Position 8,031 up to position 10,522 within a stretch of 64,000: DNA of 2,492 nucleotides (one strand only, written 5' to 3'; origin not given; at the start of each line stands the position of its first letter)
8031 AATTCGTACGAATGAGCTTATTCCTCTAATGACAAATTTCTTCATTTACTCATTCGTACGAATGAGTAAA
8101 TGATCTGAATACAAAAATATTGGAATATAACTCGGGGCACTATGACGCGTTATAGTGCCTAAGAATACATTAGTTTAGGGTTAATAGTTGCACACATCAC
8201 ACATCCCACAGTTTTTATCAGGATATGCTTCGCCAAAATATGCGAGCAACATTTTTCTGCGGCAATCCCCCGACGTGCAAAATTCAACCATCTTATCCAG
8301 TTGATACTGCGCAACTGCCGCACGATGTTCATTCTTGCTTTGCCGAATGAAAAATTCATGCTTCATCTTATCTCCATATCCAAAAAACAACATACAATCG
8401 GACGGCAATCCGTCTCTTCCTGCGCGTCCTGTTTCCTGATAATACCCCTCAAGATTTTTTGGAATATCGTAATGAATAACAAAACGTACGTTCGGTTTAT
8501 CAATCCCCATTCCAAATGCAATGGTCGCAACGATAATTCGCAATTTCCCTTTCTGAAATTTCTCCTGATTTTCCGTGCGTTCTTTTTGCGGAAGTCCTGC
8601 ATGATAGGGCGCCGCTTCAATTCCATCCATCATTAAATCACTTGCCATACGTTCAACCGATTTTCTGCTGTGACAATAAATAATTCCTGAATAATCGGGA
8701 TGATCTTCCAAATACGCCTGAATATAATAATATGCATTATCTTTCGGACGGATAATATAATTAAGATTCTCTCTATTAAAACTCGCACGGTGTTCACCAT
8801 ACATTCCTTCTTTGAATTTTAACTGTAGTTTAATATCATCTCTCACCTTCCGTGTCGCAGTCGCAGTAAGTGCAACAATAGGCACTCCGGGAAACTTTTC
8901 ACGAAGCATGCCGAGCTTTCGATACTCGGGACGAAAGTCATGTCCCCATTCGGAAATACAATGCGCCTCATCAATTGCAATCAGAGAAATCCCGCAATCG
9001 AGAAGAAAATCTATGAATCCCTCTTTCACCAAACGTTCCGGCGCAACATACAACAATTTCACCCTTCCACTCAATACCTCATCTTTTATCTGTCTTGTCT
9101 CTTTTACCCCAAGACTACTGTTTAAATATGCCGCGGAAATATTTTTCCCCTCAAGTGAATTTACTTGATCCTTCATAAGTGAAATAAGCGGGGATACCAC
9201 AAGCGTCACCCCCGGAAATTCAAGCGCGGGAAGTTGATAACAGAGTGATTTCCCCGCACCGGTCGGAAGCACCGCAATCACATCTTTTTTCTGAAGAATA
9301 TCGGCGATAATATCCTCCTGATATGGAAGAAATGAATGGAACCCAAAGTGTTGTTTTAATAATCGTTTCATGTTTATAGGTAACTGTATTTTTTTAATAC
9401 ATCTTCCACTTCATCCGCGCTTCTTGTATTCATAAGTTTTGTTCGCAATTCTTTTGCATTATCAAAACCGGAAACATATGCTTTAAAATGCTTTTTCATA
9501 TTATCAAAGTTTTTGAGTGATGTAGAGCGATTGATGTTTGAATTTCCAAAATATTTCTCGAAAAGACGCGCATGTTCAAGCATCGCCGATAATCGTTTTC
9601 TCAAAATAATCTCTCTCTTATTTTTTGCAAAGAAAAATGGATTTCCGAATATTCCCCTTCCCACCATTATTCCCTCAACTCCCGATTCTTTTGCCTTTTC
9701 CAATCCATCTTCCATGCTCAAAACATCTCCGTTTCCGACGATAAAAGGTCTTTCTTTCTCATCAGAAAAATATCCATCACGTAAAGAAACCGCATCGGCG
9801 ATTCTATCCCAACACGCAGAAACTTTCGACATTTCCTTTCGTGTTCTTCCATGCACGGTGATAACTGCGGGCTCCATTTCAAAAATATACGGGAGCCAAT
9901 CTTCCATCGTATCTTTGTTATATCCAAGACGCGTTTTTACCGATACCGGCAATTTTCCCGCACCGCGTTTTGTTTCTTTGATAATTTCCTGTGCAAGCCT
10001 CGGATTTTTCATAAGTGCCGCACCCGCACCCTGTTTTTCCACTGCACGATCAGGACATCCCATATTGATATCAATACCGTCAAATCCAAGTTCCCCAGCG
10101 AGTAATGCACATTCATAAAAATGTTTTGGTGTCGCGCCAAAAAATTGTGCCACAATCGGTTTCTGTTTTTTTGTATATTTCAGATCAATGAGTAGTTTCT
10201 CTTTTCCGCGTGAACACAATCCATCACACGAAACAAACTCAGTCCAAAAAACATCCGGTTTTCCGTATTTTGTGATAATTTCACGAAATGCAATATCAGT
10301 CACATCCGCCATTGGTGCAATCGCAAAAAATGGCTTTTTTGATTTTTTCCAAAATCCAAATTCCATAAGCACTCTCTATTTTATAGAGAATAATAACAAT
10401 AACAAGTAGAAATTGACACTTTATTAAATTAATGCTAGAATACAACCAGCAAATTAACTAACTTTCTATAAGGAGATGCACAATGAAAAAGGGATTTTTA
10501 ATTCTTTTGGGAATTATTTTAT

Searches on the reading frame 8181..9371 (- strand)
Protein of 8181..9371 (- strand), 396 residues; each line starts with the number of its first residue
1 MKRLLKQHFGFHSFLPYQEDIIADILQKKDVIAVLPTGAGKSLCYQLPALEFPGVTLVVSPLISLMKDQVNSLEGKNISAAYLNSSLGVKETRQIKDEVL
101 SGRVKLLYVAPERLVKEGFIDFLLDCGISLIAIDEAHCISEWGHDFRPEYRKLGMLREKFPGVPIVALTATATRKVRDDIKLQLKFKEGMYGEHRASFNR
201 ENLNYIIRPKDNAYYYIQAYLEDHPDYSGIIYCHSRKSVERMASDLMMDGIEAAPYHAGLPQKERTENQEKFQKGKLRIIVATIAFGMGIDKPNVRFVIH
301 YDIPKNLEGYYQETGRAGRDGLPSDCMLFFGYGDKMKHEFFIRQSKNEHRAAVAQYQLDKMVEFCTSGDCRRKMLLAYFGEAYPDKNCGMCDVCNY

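Call 20: search_protein_families(library=pfam, proteins=[window:8181-9371:-], max_evalue=0.001)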
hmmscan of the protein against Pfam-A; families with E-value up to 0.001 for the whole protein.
window:8181-9371:- (396 aa): 4 families
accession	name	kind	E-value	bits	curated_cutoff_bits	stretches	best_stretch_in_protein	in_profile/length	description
PF00271.37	Helicase_C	-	7e-28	97.5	23.5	1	218-321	7-110/110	Helicase conserved C-terminal domain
PF00270.35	DEAD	-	1.5e-27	96.9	26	1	16-177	2-165/167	DEAD/DEAH box helicase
PF16124.10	RecQ_Zn_bind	-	6.4e-19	68.9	25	1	332-395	1-66/66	RecQ zinc-binding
PF04851.21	ResIII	-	3.1e-06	27.6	22.5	1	14-173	4-163/164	Type III restriction enzyme, res subunit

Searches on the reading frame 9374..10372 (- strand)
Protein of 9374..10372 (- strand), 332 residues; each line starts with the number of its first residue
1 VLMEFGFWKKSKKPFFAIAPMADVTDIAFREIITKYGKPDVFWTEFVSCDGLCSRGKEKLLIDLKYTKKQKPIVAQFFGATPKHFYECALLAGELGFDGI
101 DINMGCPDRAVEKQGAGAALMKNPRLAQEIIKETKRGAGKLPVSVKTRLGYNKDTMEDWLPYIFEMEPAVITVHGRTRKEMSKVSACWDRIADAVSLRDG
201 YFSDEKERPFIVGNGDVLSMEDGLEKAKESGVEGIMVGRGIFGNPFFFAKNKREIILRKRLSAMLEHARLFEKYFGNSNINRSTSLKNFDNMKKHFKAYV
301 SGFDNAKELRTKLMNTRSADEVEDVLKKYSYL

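Call 79: search_protein_families(library=pfam, proteins=[window:9374-10372:-], max_evalue=0.00001)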
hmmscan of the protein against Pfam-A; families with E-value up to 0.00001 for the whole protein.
window:9374-10372:- (332 aa): 1 family
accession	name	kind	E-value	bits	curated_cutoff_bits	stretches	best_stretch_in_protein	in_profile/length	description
PF01207.24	Dus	-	1.9e-56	191.9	20.4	1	18-327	2-303/311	Dihydrouridine synthase (Dus)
